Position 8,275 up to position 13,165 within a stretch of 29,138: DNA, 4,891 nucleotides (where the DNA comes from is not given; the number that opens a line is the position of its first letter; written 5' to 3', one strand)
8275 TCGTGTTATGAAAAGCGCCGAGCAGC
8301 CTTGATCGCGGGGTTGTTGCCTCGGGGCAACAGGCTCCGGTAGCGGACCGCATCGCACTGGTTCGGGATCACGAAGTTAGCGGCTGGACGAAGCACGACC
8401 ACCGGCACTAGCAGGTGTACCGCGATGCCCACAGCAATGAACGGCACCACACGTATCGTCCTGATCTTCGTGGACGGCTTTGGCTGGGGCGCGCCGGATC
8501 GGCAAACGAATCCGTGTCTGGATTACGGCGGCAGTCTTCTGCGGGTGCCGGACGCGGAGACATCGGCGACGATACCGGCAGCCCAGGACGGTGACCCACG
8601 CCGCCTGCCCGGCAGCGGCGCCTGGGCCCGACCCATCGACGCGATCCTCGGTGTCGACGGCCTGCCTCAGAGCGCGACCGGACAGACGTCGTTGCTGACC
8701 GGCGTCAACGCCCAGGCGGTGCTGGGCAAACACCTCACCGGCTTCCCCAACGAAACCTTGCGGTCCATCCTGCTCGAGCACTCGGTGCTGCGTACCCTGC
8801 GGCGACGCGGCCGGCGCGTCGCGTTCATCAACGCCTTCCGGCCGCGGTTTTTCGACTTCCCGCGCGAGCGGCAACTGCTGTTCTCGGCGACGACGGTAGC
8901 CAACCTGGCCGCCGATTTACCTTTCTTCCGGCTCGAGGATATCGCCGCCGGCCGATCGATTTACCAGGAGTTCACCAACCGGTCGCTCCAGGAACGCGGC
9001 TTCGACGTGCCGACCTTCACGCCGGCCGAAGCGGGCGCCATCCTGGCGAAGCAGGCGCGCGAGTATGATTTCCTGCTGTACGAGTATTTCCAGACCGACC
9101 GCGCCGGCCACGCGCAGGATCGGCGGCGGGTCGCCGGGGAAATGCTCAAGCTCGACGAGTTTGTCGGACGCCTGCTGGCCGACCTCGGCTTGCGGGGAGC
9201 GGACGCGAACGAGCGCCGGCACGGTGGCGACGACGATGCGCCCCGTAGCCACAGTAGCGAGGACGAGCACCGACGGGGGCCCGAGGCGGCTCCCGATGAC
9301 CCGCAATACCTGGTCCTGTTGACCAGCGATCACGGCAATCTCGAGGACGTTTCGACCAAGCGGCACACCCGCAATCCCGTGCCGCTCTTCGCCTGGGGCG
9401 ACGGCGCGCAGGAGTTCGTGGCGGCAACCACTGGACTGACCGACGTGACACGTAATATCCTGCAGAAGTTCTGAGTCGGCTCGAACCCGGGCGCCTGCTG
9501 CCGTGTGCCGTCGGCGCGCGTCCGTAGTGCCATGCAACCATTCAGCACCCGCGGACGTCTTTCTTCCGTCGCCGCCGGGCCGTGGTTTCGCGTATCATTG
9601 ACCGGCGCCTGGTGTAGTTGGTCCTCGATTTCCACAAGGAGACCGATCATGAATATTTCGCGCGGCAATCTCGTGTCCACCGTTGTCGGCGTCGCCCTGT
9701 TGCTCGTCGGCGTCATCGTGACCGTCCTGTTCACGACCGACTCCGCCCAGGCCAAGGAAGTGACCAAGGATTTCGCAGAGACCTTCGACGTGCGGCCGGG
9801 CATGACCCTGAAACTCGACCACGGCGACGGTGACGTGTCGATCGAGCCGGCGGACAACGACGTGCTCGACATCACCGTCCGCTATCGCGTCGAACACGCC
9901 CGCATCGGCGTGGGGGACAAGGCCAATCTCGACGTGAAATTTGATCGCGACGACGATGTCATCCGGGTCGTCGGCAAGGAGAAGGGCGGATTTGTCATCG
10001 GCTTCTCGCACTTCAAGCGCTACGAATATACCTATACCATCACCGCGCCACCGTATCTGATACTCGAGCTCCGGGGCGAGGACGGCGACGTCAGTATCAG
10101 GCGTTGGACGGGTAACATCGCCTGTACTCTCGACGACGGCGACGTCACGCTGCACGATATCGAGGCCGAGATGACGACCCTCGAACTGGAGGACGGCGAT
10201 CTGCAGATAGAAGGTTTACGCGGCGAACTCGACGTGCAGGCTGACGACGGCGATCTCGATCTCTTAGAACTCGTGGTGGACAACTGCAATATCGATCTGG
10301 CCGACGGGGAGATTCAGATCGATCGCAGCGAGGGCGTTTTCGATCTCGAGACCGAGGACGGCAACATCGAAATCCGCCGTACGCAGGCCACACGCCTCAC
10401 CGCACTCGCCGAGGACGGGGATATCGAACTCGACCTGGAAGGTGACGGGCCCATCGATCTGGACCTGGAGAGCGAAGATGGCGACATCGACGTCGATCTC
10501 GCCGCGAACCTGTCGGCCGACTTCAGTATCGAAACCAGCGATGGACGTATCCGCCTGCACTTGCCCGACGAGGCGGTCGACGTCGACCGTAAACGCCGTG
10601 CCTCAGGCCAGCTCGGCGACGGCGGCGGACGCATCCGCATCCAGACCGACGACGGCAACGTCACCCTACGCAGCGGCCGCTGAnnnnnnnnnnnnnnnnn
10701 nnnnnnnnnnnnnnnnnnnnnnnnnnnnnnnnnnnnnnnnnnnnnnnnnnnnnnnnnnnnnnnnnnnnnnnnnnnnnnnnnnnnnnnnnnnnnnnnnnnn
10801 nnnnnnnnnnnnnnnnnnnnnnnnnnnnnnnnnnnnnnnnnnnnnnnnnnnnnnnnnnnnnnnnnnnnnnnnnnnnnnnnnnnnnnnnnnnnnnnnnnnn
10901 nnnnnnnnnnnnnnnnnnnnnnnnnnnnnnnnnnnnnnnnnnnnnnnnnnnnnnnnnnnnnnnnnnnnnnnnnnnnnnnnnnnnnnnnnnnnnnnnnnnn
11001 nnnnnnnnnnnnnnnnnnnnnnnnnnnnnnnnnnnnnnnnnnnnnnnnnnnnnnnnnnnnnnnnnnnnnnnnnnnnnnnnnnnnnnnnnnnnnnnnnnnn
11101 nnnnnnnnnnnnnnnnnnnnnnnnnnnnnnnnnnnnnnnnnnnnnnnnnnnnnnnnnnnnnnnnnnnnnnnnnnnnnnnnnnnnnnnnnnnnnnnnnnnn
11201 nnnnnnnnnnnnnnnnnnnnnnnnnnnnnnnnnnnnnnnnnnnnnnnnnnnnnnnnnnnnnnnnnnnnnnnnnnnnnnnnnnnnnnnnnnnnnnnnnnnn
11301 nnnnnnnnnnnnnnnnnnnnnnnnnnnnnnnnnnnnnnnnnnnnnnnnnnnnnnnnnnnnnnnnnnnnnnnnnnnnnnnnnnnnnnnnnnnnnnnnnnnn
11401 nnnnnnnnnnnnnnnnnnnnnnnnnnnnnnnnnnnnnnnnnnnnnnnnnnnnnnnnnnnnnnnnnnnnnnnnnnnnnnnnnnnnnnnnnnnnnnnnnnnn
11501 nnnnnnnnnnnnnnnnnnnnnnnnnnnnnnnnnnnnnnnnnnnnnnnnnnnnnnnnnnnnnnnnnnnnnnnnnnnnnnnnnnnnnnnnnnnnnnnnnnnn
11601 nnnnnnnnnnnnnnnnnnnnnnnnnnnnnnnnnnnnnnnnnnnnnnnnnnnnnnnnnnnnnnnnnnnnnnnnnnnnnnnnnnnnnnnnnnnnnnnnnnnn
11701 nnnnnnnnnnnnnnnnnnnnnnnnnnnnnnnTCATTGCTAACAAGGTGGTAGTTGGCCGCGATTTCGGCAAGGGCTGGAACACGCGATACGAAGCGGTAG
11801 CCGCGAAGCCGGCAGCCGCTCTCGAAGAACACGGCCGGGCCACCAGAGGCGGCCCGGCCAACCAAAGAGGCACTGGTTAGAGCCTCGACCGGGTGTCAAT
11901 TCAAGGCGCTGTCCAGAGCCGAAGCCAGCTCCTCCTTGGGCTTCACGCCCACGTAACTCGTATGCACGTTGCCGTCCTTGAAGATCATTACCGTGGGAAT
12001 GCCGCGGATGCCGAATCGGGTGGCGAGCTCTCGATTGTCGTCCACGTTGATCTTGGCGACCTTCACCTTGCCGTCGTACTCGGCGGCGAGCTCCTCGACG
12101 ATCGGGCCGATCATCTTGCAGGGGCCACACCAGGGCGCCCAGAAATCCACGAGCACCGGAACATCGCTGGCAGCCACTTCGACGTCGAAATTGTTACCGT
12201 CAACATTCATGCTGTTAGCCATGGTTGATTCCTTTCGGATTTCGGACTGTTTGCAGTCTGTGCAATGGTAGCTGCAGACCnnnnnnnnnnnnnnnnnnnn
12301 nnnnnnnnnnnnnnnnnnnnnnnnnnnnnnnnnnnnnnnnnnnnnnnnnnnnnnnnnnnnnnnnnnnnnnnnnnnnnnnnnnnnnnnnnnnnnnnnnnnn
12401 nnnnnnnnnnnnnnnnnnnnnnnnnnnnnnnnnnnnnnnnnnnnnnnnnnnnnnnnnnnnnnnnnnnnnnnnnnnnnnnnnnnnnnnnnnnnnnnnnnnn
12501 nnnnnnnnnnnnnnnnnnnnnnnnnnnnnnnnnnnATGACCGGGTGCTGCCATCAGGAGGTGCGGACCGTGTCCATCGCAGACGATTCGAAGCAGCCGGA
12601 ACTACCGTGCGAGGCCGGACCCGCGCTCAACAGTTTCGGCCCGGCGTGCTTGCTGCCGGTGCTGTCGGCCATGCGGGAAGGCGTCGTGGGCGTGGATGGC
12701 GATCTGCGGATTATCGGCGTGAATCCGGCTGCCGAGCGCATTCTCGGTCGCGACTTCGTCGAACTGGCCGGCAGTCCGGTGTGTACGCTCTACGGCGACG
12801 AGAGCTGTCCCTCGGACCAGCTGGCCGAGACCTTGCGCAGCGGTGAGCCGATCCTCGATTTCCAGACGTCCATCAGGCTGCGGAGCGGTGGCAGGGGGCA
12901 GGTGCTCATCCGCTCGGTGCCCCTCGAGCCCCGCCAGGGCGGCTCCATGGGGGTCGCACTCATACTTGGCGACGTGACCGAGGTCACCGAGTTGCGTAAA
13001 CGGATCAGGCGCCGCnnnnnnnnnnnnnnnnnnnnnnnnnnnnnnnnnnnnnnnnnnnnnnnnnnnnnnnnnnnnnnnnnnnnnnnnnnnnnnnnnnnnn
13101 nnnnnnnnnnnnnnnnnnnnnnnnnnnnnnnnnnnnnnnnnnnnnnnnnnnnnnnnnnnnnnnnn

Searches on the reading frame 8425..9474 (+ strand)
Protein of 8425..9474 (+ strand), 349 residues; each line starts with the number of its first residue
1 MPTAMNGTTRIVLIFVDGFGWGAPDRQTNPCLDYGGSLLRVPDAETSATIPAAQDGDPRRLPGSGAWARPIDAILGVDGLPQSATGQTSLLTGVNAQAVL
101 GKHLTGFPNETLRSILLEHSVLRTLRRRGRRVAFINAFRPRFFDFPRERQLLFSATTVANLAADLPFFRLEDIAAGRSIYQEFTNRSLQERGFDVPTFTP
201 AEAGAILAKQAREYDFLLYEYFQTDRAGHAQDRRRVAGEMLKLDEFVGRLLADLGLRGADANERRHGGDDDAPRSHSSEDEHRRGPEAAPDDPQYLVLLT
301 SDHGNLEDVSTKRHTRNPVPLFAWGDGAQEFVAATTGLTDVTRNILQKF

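Call 7: search_protein_families(library=pfam, proteins=[window:8425-9474:+])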
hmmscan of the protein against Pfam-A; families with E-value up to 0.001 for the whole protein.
window:8425-9474:+ (349 aa): 2 families
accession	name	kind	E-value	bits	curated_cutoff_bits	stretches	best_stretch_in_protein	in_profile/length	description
PF01676.23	Metalloenzyme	-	4.8e-15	56.2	24.3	1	293-349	190-248/252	Metalloenzyme superfamily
PF01663.27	Phosphodiest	-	0.00034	20.8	23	0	206-259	157-207/342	Type I phosphodiesterase / nucleotide pyrophosphatase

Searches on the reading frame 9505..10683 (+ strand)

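Call 7: search_protein_families(library=pfam, proteins=[window:9505-10683:+])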
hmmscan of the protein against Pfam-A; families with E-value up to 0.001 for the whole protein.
window:9505-10683:+ (392 aa): 1 family
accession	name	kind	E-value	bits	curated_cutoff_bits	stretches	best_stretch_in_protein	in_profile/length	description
PF13349.12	DUF4097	-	5.1e-39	134.6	22.9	2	102-310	4-211/247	Toastrack DUF4097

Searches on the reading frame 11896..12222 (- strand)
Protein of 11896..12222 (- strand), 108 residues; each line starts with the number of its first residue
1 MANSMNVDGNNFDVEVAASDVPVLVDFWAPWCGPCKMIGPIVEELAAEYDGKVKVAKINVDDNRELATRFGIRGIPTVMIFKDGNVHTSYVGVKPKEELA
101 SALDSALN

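Call 7: search_protein_families(library=pfam, proteins=[window:11896-12222:-])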
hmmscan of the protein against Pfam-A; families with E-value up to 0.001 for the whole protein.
window:11896-12222:- (108 aa): 10 families
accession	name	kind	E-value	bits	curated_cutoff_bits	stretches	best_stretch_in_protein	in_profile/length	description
PF00085.26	Thioredoxin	-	2e-34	118.1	23.5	1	6-104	4-102/103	Thioredoxin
PF13098.12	Thioredoxin_2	-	5.9e-11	43.1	27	1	20-103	5-104/104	Thioredoxin-like domain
PF13905.12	Thioredoxin_8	-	1.6e-07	32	27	1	22-65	3-48/94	Thioredoxin-like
PF08534.16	Redoxin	-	3.5e-07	30.5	26.6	1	5-65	14-75/148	Redoxin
PF14595.12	Thioredoxin_9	-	9.7e-06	26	25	1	27-87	48-109/129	Thioredoxin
PF00578.27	AhpC-TSA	-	5.3e-05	23.6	26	1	6-91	12-99/124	AhpC/TSA family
PF07449.17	HyaE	-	7.8e-05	23.1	22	1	41-97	49-106/108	Hydrogenase-1 expression protein HyaE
PF13192.12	Thioredoxin_3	-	0.00013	22.4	24.8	1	30-99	8-71/76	Thioredoxin domain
PF13728.12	TraF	-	0.0002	21.7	23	1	25-91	134-209/224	F plasmid transfer operon protein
PF13899.12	Thioredoxin_7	-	0.00021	21.8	27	1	16-81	13-81/83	Thioredoxin-like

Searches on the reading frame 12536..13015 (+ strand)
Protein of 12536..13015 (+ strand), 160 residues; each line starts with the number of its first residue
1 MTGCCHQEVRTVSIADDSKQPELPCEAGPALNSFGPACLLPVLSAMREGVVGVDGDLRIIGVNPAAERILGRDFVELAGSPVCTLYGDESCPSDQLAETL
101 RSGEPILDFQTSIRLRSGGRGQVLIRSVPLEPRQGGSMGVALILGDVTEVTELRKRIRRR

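Call 70: search_solved_structures(query=A2, max_evalue=1)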
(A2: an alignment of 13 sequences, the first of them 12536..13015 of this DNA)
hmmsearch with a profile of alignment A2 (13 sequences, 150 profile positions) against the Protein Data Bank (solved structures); distinct sequences matched with E-value up to 1: 25.
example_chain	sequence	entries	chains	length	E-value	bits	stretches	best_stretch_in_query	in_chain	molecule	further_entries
5fq1_A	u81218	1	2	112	2.7e-06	30.5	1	28-127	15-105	HISTIDINE KINASE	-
8bjp_AAA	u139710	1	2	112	3.8e-06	30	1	28-127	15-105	cytoplasmic PAS domain of CitA from Geobacillus thermodenitrificans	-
3b33_A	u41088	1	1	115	6.3e-06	29.3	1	28-100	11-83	Sensor protein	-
9wex_A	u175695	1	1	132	0.0011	22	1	26-135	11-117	Sensor histidine kinase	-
4mn5_A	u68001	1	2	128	0.0023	21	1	23-67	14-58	Sensor protein kinase WalK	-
7duc_A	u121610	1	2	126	0.0037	20.3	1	24-67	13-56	Sensor protein kinase WalK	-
2w0n_A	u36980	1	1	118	0.0039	20.2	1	28-62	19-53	SENSOR PROTEIN DCUS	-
3a0r_A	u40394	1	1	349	0.0094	19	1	28-72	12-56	Sensor protein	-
4mn6_A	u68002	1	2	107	0.014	18.5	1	28-67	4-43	Sensor protein kinase WalK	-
9cdr_A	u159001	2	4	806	0.017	18.1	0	21-76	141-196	Oxygen sensor protein DosP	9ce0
9bgv_A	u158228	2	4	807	0.018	18.1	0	21-76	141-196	Oxygen sensor protein DosP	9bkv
9cmf_A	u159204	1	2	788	0.019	18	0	21-76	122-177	Oxygen sensor protein DosP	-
9clo_A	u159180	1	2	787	0.019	18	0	21-76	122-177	Oxygen sensor protein DosP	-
3fg8_A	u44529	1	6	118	0.023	17.7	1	36-76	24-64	uncharacterized protein RHA05790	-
4hi4_A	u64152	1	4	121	0.036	17.1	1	25-64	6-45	Aerotaxis transducer Aer2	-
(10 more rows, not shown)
